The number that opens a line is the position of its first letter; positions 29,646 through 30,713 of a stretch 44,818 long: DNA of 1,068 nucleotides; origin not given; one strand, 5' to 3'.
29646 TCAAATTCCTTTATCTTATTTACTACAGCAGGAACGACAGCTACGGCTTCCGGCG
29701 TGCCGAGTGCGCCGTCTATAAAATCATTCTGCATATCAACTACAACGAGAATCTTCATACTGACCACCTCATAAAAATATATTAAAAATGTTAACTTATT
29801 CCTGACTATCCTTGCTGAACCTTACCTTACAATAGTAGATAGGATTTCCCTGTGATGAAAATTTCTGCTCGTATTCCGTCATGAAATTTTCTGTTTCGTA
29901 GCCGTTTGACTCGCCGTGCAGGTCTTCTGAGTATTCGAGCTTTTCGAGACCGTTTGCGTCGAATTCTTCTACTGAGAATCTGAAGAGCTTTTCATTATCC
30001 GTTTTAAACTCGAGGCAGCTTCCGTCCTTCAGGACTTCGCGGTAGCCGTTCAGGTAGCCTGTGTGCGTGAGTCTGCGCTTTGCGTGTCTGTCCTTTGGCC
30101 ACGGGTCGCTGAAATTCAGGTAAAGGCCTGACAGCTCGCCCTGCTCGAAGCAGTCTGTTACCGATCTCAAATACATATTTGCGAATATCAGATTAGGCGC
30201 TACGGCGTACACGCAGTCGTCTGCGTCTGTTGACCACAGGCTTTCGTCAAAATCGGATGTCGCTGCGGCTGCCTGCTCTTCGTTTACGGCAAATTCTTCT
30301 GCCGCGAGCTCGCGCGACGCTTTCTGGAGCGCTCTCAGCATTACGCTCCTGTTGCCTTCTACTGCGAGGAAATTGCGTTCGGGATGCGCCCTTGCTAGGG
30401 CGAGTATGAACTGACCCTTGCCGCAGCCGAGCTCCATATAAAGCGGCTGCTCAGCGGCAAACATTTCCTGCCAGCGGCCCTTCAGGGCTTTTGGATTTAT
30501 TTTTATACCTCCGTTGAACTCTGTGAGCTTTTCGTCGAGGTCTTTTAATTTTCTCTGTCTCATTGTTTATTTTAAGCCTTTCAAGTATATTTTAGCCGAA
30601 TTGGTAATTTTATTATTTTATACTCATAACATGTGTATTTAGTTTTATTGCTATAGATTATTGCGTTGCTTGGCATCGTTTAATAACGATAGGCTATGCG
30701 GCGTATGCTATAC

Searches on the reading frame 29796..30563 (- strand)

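Call 10: search_protein_families(library=pfam, proteins=[window:29796-30563:-])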
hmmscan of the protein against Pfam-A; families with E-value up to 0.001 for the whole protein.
window:29796-30563:- (255 aa): 2 families
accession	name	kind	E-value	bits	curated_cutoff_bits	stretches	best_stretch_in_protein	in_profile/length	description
PF02390.23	Methyltransf_4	-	1e-35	123.2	24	1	39-244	2-172/173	Putative methyltransferase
PF08242.18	Methyltransf_12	-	0.00034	21.7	30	1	43-103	1-61/98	Methyltransferase domain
